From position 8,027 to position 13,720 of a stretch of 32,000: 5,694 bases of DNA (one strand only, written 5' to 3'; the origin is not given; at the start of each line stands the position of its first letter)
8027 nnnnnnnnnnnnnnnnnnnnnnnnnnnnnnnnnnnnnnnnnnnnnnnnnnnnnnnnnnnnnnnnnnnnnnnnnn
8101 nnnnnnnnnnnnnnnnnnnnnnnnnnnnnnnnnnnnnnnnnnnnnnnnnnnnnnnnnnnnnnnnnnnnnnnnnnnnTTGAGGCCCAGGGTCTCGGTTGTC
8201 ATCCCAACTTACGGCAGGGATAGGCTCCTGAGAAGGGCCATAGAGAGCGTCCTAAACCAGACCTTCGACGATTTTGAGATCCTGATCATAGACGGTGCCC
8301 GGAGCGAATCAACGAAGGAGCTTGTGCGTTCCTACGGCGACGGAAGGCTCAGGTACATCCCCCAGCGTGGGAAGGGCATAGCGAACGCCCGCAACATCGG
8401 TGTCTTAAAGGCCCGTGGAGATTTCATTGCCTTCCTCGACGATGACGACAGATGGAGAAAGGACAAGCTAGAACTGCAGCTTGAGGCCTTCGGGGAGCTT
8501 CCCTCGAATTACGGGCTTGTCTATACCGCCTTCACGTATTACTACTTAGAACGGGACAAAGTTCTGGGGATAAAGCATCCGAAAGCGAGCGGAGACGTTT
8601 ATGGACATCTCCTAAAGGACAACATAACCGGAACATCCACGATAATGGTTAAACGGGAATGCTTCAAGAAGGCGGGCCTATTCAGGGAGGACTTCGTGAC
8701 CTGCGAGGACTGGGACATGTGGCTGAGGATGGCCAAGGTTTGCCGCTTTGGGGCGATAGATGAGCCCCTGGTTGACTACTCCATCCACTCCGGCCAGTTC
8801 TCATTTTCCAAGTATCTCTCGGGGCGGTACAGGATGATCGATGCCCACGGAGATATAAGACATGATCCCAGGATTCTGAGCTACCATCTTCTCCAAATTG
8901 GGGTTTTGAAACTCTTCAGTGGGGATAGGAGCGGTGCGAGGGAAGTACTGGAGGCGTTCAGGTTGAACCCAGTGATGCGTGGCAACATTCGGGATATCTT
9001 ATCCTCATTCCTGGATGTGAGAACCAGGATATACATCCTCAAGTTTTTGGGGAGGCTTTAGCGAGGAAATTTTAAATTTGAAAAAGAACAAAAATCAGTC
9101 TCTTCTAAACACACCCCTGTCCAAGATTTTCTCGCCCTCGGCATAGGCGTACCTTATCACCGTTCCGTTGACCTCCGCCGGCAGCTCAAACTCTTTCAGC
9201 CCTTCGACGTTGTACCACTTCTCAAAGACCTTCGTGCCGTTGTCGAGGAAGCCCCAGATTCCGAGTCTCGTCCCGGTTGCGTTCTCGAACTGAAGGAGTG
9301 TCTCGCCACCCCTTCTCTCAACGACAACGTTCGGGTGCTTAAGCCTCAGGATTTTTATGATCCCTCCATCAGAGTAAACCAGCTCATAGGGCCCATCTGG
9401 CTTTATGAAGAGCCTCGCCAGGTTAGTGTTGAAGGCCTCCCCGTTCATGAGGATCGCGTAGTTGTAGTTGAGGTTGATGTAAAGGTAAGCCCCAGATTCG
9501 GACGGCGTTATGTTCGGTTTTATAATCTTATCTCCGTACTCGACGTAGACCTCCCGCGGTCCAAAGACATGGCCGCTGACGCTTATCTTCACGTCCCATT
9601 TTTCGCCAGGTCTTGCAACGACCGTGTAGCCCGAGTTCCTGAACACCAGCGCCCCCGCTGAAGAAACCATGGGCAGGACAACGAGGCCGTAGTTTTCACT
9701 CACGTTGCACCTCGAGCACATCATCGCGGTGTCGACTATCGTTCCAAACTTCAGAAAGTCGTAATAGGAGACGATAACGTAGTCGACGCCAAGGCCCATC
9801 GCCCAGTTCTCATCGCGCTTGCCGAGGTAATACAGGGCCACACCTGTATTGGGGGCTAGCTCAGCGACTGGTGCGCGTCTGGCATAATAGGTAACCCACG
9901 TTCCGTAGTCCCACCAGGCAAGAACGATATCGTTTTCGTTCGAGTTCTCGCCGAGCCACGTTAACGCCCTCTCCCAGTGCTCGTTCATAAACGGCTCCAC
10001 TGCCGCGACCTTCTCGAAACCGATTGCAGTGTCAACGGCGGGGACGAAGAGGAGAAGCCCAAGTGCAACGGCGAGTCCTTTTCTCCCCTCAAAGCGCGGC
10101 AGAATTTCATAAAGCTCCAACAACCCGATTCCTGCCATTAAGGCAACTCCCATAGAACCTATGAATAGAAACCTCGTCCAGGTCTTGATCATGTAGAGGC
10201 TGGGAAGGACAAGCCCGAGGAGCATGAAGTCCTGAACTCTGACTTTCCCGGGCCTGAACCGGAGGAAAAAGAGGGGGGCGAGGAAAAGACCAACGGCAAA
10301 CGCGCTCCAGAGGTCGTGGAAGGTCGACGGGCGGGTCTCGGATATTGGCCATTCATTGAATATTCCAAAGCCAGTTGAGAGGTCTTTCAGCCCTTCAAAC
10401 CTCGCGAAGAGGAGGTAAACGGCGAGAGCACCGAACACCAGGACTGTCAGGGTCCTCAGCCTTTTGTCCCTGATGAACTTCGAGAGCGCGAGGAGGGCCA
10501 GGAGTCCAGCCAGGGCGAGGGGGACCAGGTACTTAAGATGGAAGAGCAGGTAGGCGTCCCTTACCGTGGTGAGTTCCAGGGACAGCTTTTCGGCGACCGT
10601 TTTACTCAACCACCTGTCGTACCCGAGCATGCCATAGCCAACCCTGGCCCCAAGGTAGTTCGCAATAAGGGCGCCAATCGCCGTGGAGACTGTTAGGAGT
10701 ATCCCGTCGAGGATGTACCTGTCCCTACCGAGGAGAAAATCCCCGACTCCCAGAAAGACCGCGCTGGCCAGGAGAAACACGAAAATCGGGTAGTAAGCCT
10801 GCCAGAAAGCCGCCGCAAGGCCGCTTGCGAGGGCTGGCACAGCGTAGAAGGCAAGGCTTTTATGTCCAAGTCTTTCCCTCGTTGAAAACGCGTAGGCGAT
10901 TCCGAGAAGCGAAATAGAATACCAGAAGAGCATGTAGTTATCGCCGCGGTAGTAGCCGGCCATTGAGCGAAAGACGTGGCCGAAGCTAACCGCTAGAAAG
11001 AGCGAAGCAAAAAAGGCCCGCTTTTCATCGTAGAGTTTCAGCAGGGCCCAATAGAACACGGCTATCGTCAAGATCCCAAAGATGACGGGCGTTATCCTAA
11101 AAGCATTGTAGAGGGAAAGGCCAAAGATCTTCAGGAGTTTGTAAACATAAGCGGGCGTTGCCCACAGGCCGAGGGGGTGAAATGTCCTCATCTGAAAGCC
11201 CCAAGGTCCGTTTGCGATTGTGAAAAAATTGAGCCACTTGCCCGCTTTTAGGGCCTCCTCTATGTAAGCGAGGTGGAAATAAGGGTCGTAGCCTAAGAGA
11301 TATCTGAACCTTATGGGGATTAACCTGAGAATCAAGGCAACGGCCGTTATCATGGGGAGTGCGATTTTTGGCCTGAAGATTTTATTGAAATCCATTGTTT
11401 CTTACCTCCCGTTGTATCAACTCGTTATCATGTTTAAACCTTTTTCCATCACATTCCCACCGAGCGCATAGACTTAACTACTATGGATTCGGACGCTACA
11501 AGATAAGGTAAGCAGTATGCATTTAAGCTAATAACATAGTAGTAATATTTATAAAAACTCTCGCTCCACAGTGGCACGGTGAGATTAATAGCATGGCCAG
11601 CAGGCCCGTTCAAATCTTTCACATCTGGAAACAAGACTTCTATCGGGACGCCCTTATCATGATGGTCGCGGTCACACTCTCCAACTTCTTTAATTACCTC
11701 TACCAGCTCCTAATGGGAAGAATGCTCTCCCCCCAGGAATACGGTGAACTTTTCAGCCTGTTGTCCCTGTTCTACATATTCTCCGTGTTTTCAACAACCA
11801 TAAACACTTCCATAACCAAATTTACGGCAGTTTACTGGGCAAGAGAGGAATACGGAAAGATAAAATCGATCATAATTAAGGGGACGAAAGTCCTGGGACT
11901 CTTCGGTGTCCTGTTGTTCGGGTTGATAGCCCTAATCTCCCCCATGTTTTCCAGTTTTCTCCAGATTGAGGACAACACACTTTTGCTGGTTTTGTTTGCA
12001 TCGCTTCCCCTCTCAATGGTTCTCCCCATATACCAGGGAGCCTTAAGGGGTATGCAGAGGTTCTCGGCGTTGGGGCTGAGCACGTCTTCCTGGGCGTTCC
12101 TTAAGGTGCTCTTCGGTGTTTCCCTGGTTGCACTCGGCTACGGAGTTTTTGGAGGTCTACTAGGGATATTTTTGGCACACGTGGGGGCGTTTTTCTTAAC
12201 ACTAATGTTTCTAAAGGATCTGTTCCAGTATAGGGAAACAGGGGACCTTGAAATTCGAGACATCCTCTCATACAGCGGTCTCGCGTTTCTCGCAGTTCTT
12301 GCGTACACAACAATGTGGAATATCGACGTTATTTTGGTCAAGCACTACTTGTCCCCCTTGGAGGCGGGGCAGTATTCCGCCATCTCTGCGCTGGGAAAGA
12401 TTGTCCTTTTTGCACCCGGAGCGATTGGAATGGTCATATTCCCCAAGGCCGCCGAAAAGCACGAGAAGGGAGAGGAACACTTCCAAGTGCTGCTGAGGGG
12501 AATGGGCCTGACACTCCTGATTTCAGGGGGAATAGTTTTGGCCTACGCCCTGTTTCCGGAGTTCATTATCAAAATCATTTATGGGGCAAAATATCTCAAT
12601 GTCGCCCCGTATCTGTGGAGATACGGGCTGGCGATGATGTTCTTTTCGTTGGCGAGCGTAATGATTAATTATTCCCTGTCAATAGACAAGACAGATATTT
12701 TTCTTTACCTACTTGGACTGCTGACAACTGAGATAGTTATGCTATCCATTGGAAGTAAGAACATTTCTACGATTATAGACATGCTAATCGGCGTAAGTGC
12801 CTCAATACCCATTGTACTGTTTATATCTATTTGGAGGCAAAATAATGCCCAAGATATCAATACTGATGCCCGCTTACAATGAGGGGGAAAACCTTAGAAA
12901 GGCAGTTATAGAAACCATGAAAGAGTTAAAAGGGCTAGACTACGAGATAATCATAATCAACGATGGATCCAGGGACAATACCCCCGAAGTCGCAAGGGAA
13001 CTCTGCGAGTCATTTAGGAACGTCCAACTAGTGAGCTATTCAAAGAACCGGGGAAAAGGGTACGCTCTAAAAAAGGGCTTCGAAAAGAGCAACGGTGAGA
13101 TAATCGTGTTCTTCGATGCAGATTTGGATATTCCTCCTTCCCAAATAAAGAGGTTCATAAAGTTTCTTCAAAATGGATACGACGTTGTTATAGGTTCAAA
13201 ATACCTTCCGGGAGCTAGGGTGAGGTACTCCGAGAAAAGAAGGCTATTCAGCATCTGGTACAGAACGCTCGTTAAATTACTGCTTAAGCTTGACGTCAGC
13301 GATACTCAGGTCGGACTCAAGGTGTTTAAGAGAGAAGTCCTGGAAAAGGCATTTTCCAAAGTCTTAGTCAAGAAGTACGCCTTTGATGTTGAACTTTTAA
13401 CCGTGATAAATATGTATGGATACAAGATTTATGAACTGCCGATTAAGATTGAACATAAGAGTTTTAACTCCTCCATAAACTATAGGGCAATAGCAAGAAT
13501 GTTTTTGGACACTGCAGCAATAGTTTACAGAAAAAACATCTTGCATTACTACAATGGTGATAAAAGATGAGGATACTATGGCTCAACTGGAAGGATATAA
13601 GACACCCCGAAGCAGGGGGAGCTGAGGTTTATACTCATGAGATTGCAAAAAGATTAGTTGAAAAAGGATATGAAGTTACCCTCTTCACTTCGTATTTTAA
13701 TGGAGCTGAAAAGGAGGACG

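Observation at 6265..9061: Teichoic-acid-style polyol-phosphate module (TagF-like + IspD/TarI-like + GT2) converging on aglB in an archaeon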

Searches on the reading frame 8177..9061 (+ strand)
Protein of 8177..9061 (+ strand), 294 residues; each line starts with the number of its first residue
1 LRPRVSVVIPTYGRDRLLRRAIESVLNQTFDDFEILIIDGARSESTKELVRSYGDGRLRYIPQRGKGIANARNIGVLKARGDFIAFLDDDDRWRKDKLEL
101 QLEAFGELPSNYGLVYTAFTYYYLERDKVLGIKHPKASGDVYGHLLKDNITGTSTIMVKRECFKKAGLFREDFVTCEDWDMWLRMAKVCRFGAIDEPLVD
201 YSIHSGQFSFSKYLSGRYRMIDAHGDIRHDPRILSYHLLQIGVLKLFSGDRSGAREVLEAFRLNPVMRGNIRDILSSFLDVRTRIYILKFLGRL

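Call 5: search_protein_families(library=pfam, proteins=[window:8177-9061:+], max_evalue=0.01)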
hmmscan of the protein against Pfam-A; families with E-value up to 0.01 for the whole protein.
window:8177-9061:+ (294 aa): 4 families
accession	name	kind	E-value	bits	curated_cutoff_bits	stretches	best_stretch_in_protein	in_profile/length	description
PF00535.33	Glycos_transf_2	-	4.2e-30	105.3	23.3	1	6-112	1-112/168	Glycosyl transferase family 2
PF10111.15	Glyco_tranf_2_2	-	5.4e-19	69.2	27.3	1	6-213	1-231/276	Glycosyltransferase like family 2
PF13641.12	Glyco_tranf_2_3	-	8.8e-13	49.2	27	1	3-186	1-195/230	Glycosyltransferase like family 2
PF20691.3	TAGT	-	0.0043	17.4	27.5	0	6-186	2-181/205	TET-Associated Glycosyltransferase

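Call 6: search_protein_families(library=ncbifam, proteins=[window:8177-9061:+], max_evalue=0.001)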
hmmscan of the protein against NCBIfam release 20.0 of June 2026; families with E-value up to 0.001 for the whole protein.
window:8177-9061:+ (294 aa): 19 families
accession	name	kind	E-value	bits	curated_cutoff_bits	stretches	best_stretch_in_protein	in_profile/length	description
NF047683.1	TeichurnBiosyTuaG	equivalog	5.3e-34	118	400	1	2-215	5-217/252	teichuronic acid biosynthesis protein TuaG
NF041875.1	EPS_EpsD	equivalog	9.9e-22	77.7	370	1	5-103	1-102/325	exopolysaccharide biosynthesis glycosyltransferase EpsD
TIGR04017.1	WcaA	equivalog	5.5e-21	75.4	495.75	1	2-186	4-189/279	colanic acid biosynthesis glycosyltransferase WcaA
NF050050.1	ProtGlycPglI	equivalog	6.2e-20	71.8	500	1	3-100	2-103/306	GalNAc(5)-diNAcBac-PP-undecaprenol beta-1,3-glucosyltransferase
NF007453.0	PRK10018.1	equivalog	8.9e-20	71.5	382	1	2-186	5-190/280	colanic acid biosynthesis glycosyltransferase WcaA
NF053739.1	GlytfEpsEBac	equivalog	4.3e-19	68.5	450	1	3-189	1-189/265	glycosyltransferase EpsE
NF038299.1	EPS_HpsN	equivalog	7.1e-17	61.3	425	1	3-107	1-108/317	hormogonium polysaccharide biosynthesis glycosyltransferase HpsN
NF007482.0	PRK10073.1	equivalog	4.8e-16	58.7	423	1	3-95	6-100/334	glycosyltransferase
TIGR03965.1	mycofact_glyco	equivalog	9.9e-16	57.6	280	1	3-102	74-176/467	mycofactocin biosynthesis glycosyltransferase MftF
TIGR04283.1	glyco_like_mftF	equivalog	2.2e-15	56.9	182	1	5-198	1-182/221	TIGR04283 family arsenosugar biosynthesis glycosyltransferase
NF041394.1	GtaseAglG_Halo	equivalog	1.3e-13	50.9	440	1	4-102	2-104/304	glucosyl-dolichyl phosphate glucuronosyltransferase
NF038302.1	EPS_HpsE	equivalog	1.5e-13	50.4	300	1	5-94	3-100/307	hormogonium polysaccharide biosynthesis glycosyltransferase HpsE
TIGR03937.1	PgaC_IcaA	equivalog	7.3e-10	38.4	422.3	1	3-105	45-150/407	poly-beta-1,6-N-acetyl-D-glucosamine synthase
TIGR04440.1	glyco_TIGR04440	domain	2.7e-08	33.8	70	1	5-103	2-104/215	TIGR00180 family glycosyltransferase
TIGR04009.1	wcaE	equivalog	2.2e-06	27.1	369.2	1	32-97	33-99/248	colanic acid biosynthesis glycosyltransferase WcaE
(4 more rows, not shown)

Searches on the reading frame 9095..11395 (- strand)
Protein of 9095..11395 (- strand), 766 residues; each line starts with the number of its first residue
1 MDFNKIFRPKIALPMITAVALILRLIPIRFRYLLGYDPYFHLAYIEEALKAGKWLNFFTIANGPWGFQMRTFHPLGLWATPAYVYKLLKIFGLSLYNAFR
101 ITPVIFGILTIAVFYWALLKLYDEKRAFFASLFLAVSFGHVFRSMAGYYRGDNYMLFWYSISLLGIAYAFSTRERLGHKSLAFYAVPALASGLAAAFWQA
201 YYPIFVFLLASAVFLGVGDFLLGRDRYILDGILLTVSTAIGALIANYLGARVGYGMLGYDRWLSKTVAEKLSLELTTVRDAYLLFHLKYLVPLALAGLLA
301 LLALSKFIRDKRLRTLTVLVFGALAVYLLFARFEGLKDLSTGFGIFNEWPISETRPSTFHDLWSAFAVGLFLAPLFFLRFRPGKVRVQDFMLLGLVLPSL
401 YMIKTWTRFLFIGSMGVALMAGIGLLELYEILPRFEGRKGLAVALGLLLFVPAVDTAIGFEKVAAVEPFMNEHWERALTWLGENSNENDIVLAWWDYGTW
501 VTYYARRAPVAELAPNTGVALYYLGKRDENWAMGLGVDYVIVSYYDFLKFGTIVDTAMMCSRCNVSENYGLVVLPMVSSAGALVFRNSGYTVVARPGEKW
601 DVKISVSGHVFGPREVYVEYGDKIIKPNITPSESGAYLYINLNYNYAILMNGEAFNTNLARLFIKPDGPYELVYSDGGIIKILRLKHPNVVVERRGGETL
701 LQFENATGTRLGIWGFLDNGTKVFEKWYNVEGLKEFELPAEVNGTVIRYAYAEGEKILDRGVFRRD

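Call 5: search_protein_families(library=pfam, proteins=[window:9095-11395:-], max_evalue=0.01)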
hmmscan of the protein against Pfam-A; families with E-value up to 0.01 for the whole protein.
window:9095-11395:- (766 aa): 3 families
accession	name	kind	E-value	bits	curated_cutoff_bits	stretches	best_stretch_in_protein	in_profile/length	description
PF21436.2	STT3-PglB_core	-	0.00021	22.2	23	1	488-511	2-25/131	STT3/PglB/AglB core domain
PF22627.1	AglB_core-like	-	0.00033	21.4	27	1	491-512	47-68/111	AglB core domain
PF02516.20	STT3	-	0.00039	20.5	24.5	1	32-215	28-209/405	Oligosaccharyl transferase STT3, N-terminal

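Call 6: search_protein_families(library=ncbifam, proteins=[window:9095-11395:-], max_evalue=0.001)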
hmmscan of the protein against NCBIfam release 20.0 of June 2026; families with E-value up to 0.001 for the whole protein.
window:9095-11395:- (766 aa): 1 family
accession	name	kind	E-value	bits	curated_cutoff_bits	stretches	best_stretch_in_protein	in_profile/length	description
TIGR04154.1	archaeo_STT3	subfamily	2.8e-17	62.4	450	1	12-511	3-554/831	oligosaccharyl transferase, archaeosortase A system-associated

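Call 34: search_solved_structures(query=window:9095-11395:-, max_evalue=0.01)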
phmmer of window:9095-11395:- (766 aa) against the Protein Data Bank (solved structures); distinct sequences matched with E-value up to 0.01: 6.
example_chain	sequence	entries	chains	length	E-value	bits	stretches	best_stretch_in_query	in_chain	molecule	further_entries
3wov_A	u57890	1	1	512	8.1e-05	24.5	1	467-661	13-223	Oligosaccharyl transferase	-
3vgp_A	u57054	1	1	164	0.00027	22.8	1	468-542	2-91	Transmembrane oligosaccharyl transferase, putative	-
2zag_A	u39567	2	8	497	0.00028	22.7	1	472-504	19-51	Oligosaccharyl transferase stt3 subunit related protein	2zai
3vu0_A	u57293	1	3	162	0.00043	22.1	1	472-512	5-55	Putative uncharacterized protein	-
5aza_A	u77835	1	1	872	0.00061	21.6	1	472-503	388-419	Maltose-binding periplasmic protein,Oligosaccharyl transferase stt3 subunit related protei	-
3vu1_A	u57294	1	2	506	0.005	18.6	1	473-504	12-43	Putative uncharacterized protein PH0242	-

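Call 52: find_homologous_proteins(query=window:9095-11395:-, max_evalue=0.00001)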
Query window:9095-11395:- (766 aa): 134 proteins with E <= 0.00001 among 8000 candidates; the best 120 are listed.
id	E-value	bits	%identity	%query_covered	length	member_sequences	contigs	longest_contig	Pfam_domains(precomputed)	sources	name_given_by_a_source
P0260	0.0e+0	1300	73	100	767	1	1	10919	PF21436.3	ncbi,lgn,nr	ncbi:MAG: dolichyl-phosphooligosaccharide-protein glycotransferase [Thermococcaceae archaeon]|nr:dol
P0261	0.0e+0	1272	73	100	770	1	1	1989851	PF21436.3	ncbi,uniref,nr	ncbi:STT3 domain-containing protein [Thermococcus sp. 2319x1]|uniref:STT3 domain-containing protein 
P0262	0.0e+0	1242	71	100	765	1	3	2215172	-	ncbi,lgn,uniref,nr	ncbi:protein-export membrane protein [Thermococcus litoralis DSM 5473]|uniref:dolichyl-phosphooligos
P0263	0.0e+0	1219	69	100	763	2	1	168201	PF22627.1,PF21436.3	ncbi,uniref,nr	ncbi:STT3 domain-containing protein [Thermococcus alcaliphilus]|uniref:STT3 domain-containing protei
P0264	0.0e+0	1201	68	100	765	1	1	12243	-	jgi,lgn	jgi:dolichyl-diphosphooligosaccharide--protein glycosyltransferase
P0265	0.0e+0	1196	66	100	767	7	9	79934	-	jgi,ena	-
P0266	0.0e+0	1194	67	100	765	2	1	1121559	-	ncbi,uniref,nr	ncbi:STT3 domain-containing protein [Thermococcus sp. PK]|uniref:STT3 domain-containing protein n=1 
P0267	0.0e+0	1185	67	100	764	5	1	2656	-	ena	-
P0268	0.0e+0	1181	66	99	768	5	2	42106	-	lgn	-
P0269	0.0e+0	1168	65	100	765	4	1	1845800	-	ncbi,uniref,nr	ncbi:STT3 domain-containing protein [Thermococcus sibiricus]|uniref:dolichyl-phosphooligosaccharide-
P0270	0.0e+0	1165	67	98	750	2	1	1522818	PF21436.3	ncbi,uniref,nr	ncbi:oligosaccharyl transferase, STT3 subunit [Thermococcus sp. P6]|uniref:STT3 domain-containing pr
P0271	0.0e+0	1165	66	100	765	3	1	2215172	-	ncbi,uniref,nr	ncbi:hypothetical protein OCC_13845 [Thermococcus litoralis DSM 5473]|uniref:dolichyl-phosphooligosa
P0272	0.0e+0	1162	64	100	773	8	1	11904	-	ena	-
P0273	0.0e+0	1157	66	99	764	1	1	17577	PF21436.3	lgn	-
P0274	0.0e+0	1136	64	100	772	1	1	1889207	PF21436.3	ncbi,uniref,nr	ncbi:glycosyltransferase family 39 protein [Thermococcus aggregans]|uniref:dolichyl-phosphooligosacc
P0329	3.4e-238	811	53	98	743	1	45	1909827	-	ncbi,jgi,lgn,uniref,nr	ncbi:oligosaccharyl transferase, STT3 subunit [Pyrococcus furiosus DSM 3638]|uniref:Dolichyl-phospho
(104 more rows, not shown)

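Call 63: find_encoding_contigs(protein=P0329, flank=10000, max_places=1)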
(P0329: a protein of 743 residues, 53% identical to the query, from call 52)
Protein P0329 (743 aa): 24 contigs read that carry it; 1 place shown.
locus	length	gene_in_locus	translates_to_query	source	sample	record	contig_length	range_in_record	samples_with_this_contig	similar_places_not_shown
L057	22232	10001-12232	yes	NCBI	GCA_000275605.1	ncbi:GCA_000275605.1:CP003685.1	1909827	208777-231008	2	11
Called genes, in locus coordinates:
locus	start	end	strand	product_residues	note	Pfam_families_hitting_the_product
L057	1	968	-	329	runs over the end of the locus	PF01555:N6_N4_Mtase (faint), PF01170:UPF0020, PF02384:N6_Mtase (weak), PF09445:Methyltransf_15 (weak), PF13847:Methyltransf_31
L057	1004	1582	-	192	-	-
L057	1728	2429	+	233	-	PF13610:DDE_Tnp_IS240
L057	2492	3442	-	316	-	PF01073:3Beta_HSD, PF01370:Epimerase, PF02719:Polysacc_synt_2, PF04321:RmlD_sub_bind, PF05368:NmrA, PF07993:NAD_binding_4, PF13460:NAD_binding_10, PF16363:GDP_Man_Dehyd, +1 more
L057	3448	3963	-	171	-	-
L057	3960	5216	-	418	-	PF01882:DUF58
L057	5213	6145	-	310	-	PF00493:MCM (weak), PF20030:bpMoxR, PF00004:AAA (weak), PF07726:AAA_3, PF07728:AAA_5, PF17863:AAA_lid_2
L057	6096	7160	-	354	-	PF14258:DUF4350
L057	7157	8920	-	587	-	-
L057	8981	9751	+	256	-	PF25939:DUF7982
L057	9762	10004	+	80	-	PF26161:DUF8044 (weak)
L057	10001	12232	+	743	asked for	-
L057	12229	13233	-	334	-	PF00924:MS_channel_2nd, PF21082:MS_channel_3rd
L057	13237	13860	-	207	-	PF04254:DUF432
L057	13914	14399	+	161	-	-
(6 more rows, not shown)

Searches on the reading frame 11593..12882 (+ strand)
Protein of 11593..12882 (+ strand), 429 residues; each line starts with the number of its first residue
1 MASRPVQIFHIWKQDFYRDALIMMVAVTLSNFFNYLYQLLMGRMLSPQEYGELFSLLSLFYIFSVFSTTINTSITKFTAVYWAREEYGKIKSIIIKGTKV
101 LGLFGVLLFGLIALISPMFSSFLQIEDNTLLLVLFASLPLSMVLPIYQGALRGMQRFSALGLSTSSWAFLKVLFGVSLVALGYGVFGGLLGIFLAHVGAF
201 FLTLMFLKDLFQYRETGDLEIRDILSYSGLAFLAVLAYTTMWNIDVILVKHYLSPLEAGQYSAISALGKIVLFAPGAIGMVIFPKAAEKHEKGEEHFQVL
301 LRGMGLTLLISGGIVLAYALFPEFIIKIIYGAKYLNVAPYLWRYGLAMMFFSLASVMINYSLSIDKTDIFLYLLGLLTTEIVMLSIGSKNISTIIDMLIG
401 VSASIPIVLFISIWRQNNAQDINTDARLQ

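Call 5: search_protein_families(library=pfam, proteins=[window:11593-12882:+], max_evalue=0.01)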
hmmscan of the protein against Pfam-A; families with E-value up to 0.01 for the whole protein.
window:11593-12882:+ (429 aa): 2 families
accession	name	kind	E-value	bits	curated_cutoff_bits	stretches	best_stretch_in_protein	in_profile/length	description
PF01943.22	Polysacc_synt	-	1.6e-14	54.5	28.2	1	18-285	3-269/274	Polysaccharide biosynthesis protein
PF13440.11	Polysacc_synt_3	-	1.2e-11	44.9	23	1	41-338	2-292/293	Polysaccharide biosynthesis protein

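Call 6: search_protein_families(library=ncbifam, proteins=[window:11593-12882:+], max_evalue=0.001)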
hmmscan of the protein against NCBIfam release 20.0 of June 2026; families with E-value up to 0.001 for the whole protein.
window:11593-12882:+ (429 aa): 0 families

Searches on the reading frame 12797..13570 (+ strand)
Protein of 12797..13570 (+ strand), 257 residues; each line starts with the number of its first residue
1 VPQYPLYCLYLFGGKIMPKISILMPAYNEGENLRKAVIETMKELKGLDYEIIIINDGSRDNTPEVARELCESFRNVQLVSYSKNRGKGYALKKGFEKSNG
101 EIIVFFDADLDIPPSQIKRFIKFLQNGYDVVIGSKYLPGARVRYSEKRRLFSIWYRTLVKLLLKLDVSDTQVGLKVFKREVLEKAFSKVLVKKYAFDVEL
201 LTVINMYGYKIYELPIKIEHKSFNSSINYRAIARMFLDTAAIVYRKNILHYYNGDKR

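Call 7: search_protein_families(library=pfam, proteins=[window:12797-13570:+], max_evalue=0.001)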
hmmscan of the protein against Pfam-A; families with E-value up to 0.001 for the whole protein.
window:12797-13570:+ (257 aa): 3 families
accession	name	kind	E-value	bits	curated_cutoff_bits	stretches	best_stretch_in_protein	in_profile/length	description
PF00535.33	Glycos_transf_2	-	9.7e-36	123.7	23.3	1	21-185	1-167/168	Glycosyl transferase family 2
PF13641.12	Glyco_tranf_2_3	-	1.9e-09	38.3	27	1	18-137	1-125/230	Glycosyltransferase like family 2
PF10111.15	Glyco_tranf_2_2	-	2e-07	31.2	27.3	1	37-124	15-106/276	Glycosyltransferase like family 2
